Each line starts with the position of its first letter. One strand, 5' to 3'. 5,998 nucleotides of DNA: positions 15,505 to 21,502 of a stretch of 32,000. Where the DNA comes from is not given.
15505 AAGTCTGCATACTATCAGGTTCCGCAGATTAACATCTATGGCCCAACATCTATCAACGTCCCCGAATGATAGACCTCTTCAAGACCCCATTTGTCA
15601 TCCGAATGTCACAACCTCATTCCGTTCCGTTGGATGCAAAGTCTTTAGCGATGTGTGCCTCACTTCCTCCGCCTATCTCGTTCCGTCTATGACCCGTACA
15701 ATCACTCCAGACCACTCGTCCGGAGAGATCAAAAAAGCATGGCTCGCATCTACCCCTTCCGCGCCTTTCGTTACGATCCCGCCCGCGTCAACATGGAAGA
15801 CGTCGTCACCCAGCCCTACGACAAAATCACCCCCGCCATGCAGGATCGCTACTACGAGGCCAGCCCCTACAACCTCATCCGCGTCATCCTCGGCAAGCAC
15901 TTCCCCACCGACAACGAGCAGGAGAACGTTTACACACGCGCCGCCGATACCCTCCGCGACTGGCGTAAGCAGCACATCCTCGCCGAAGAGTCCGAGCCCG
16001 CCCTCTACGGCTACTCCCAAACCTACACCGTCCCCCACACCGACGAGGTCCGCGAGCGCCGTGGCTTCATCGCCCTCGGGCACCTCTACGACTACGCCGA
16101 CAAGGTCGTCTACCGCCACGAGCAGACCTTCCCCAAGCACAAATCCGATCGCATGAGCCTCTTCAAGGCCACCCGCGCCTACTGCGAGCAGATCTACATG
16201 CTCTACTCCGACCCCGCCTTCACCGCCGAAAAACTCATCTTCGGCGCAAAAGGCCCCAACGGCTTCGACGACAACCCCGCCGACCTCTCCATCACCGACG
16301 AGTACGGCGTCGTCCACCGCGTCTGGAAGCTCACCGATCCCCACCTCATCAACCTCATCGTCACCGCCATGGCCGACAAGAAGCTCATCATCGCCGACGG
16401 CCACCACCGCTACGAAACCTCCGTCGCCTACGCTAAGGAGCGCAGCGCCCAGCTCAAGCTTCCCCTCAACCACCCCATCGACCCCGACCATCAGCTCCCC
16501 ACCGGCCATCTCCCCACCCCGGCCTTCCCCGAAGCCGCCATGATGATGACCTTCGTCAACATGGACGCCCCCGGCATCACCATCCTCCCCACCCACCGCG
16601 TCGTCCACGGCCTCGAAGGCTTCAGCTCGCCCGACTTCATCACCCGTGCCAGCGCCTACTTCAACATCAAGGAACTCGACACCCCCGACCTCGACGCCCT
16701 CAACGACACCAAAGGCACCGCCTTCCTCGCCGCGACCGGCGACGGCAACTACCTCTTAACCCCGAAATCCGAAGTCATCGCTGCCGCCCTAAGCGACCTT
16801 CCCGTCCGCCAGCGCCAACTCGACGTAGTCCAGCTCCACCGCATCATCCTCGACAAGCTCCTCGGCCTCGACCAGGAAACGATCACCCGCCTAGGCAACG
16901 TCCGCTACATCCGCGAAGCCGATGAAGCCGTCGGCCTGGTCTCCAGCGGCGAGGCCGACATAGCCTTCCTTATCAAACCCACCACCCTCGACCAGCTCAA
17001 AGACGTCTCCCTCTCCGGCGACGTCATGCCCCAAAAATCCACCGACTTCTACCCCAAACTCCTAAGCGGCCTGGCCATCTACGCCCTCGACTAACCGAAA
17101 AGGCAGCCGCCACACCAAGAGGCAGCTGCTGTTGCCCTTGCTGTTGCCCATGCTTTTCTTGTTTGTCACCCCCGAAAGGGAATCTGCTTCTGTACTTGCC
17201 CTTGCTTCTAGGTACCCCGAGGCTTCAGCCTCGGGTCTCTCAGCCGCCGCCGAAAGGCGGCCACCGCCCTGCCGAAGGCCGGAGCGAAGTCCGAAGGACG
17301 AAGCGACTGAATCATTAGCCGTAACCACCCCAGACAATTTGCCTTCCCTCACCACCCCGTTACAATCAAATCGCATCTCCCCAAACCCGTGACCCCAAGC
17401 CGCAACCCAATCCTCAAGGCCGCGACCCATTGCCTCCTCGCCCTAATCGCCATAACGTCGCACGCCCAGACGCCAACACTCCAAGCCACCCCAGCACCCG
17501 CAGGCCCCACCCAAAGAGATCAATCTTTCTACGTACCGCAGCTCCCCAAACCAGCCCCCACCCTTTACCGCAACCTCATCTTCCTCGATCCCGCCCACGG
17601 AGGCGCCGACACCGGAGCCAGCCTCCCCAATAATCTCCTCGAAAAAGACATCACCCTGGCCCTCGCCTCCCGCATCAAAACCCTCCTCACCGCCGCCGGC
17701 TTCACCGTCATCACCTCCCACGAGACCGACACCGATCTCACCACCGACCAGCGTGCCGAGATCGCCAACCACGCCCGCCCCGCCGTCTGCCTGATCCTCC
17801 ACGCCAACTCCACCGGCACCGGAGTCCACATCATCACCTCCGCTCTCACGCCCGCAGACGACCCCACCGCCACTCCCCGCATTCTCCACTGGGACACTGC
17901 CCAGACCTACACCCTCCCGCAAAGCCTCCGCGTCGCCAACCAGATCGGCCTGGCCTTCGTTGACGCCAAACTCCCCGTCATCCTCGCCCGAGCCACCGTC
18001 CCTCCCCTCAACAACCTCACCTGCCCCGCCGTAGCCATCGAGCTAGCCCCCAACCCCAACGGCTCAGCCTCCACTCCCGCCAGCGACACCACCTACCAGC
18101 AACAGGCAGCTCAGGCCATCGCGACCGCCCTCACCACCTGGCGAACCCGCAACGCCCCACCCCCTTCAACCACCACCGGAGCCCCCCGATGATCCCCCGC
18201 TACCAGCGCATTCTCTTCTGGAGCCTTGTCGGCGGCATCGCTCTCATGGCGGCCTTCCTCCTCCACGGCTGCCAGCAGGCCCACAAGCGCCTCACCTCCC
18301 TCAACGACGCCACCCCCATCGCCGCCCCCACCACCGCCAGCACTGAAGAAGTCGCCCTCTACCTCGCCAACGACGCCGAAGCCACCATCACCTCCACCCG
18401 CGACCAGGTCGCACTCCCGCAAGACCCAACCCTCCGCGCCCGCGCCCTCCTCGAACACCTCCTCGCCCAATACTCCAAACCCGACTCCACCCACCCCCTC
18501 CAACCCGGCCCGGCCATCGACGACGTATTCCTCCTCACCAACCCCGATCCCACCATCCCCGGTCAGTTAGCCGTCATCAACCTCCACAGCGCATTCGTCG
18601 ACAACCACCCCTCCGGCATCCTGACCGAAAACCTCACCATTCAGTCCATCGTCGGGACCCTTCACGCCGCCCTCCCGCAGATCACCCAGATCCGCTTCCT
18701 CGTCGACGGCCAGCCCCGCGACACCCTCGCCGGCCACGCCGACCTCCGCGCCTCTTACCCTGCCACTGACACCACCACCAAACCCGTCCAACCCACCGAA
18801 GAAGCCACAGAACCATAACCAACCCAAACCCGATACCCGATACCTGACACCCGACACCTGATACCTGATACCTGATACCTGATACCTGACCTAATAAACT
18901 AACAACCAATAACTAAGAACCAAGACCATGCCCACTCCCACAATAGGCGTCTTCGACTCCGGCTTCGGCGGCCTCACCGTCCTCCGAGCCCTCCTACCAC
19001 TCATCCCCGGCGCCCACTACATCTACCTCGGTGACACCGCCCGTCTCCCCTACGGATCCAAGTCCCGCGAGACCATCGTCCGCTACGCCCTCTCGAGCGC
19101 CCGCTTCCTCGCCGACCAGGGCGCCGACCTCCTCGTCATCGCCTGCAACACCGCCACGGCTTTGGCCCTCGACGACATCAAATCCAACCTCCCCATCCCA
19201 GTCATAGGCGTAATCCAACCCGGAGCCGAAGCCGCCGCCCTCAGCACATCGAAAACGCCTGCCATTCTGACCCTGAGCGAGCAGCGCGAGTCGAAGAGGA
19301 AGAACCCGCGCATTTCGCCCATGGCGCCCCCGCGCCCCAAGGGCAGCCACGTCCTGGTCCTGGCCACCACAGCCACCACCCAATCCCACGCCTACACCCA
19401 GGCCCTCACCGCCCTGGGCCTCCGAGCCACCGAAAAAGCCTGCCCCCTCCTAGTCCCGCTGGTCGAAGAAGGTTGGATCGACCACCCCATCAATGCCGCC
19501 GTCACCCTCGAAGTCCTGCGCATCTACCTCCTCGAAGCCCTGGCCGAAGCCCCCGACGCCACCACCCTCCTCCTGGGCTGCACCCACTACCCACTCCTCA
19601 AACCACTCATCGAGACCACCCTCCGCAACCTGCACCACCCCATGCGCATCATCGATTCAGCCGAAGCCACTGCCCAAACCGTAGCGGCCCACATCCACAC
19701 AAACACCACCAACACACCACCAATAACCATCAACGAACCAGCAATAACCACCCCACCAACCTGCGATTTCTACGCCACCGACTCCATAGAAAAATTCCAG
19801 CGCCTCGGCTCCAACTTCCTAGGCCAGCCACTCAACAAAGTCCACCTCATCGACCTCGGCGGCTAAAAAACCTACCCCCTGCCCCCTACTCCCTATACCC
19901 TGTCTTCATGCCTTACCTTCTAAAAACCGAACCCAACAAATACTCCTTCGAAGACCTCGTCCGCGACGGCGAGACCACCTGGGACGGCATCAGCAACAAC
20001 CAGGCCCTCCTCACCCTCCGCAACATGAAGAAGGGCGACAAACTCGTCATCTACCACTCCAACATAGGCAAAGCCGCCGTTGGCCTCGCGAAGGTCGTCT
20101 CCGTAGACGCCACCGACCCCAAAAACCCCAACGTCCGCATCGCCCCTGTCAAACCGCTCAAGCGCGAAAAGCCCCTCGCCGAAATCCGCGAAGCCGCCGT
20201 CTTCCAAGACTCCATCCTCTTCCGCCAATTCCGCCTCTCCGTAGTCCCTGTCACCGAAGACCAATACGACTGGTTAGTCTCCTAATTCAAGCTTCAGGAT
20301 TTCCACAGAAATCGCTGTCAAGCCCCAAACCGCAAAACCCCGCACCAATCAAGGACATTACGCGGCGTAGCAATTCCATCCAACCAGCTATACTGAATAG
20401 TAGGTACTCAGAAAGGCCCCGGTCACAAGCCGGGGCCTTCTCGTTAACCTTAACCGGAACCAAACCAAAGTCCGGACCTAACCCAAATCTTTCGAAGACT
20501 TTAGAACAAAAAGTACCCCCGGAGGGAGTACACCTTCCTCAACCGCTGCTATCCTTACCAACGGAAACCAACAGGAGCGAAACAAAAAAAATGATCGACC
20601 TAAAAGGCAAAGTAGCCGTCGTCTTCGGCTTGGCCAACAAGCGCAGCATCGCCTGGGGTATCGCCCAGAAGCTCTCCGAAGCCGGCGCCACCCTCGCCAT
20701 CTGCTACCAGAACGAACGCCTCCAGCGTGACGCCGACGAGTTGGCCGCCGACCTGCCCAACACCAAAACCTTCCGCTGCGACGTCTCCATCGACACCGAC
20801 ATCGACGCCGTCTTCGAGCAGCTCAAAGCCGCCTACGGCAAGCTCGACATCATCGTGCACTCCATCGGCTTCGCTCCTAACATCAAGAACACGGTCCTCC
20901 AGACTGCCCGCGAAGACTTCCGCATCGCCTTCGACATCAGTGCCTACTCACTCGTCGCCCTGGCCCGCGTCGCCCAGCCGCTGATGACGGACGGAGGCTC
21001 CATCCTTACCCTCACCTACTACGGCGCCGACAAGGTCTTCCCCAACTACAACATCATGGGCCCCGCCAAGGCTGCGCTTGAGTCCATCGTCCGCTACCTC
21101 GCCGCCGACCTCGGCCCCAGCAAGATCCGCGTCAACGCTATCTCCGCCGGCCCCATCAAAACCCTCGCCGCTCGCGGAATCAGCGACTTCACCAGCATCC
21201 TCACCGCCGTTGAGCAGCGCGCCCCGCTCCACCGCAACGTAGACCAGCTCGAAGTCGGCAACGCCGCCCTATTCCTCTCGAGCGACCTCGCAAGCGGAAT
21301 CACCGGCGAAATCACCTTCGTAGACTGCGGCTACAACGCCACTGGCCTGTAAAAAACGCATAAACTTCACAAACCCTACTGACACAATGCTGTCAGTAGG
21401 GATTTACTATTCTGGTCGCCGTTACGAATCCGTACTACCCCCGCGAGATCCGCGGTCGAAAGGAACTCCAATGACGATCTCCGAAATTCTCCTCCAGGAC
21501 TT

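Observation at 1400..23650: Mirror-image codon usage: the + strand is C/A-rich at synonymous sites whichever way genes point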

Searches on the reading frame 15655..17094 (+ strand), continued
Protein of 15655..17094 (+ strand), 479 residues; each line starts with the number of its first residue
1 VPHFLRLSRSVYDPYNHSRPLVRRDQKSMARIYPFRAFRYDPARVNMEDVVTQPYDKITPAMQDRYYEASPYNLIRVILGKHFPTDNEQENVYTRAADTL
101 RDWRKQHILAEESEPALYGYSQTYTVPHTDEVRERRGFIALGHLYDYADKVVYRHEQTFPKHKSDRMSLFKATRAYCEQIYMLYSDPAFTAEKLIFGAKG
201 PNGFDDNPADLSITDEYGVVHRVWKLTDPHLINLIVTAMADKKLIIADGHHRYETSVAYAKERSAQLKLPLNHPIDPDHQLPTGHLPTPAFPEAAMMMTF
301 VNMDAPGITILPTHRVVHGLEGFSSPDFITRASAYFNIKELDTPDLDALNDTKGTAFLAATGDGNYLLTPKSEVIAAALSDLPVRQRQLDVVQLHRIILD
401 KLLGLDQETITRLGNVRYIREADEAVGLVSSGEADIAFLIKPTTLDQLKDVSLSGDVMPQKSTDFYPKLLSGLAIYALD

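Call 77: find_encoding_contigs(protein=P0241, flank=10000, max_places=1)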
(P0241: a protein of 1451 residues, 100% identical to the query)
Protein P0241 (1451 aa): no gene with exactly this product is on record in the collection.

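Call 78: find_encoding_contigs(protein=P0242, flank=10000, max_places=1)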
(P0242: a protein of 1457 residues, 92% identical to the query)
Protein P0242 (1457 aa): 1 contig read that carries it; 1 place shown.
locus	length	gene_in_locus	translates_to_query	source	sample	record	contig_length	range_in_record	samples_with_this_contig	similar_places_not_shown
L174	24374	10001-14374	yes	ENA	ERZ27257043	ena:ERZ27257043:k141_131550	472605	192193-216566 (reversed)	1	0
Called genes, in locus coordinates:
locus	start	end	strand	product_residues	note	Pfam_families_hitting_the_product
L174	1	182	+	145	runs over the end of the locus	PF09969:DUF2203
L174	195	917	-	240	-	PF04452:Methyltrans_RNA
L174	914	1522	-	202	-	-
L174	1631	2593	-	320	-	PF01594:AI-2E_transport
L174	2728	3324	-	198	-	PF13238:AAA_18 (faint), PF01202:SKI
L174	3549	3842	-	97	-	-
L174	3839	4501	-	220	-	PF04542:Sigma70_r2, PF04545:Sigma70_r4 (weak), PF08281:Sigma70_r4_2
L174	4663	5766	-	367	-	PF00899:ThiF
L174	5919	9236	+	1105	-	PF07244:POTRA (weak), PF17243:POTRA_TamA_1 (faint), PF07244:POTRA, PF01103:Omp85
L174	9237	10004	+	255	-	PF13624:SurA_N_3 (weak), PF09312:SurA_N (weak)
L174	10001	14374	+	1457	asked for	PF05359:DUF748, PF13116:YhdP (faint), PF04357:TamB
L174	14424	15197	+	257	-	PF04972:BON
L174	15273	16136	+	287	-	PF01040:UbiA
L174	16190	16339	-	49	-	PF18919:DUF5670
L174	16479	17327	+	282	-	PF00800:PDT, PF01842:ACT (weak)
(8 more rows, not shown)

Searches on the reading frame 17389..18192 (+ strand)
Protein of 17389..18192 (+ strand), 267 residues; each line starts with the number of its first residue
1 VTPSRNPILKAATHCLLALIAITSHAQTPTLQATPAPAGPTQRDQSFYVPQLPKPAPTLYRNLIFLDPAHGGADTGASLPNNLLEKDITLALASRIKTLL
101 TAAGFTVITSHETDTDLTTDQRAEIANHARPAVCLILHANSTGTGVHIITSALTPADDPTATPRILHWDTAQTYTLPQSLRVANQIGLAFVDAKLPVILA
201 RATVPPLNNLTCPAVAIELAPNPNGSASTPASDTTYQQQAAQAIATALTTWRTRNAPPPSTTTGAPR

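Call 5: search_protein_families(library=pfam, proteins=[window:17389-18192:+])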
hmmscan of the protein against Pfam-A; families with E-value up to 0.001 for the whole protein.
window:17389-18192:+ (267 aa): 1 family
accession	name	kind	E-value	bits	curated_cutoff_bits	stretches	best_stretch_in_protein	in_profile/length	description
PF01520.23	Amidase_3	-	1e-28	101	27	1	64-249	1-173/174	N-acetylmuramoyl-L-alanine amidase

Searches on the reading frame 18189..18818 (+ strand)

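Call 5: search_protein_families(library=pfam, proteins=[window:18189-18818:+])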
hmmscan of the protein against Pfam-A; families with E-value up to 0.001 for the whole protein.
window:18189-18818:+ (209 aa): 1 family
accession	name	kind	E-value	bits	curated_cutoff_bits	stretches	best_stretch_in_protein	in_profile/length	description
PF10646.14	Germane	-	3.9e-11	44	23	1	57-177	2-116/117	Sporulation and spore germination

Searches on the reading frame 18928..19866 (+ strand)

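Call 5: search_protein_families(library=pfam, proteins=[window:18928-19866:+])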
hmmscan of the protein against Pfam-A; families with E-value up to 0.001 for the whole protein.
window:18928-19866:+ (312 aa): 1 family
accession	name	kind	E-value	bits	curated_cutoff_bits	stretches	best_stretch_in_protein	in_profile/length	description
PF01177.27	Asp_Glu_race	-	2.8e-23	83.3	31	2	24-122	22-121/211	Asp/Glu/Hydantoin racemase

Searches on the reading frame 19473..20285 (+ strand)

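Call 6: search_protein_families(library=pfam, proteins=[window:19473-20285:+])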
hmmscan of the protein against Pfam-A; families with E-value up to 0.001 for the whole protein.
window:19473-20285:+ (270 aa): 1 family
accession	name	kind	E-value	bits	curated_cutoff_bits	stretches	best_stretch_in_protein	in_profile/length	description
PF01878.24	EVE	-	1.9e-28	99.7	23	1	148-269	3-143/145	EVE domain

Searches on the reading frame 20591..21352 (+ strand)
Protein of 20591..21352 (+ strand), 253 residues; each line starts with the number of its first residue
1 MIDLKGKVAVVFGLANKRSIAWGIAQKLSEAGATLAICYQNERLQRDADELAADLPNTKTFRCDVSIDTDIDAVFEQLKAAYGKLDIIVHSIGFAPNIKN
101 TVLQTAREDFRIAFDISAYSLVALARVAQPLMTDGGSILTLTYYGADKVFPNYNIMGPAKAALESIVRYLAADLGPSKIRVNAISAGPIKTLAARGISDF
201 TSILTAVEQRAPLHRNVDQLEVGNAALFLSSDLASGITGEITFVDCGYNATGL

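Call 5: search_protein_families(library=pfam, proteins=[window:20591-21352:+])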
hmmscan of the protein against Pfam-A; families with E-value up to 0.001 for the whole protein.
window:20591-21352:+ (253 aa): 3 families
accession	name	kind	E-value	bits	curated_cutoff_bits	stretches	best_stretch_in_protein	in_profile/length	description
PF13561.12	adh_short_C2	-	5e-91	304.9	27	1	13-249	1-236/236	Enoyl-(Acyl carrier protein) reductase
PF00106.31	adh_short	-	2.5e-24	86.3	26.6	1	7-196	1-189/195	short chain dehydrogenase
PF23441.1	SDR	-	0.00084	19.2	27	1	61-209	66-215/258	SDR-like rossmann domain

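Call 7: find_encoding_contigs(protein=window:20591-21352:+, flank=10000, max_places=6)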
Protein window:20591-21352:+ (253 aa): no gene with exactly this product is on record in the collection.
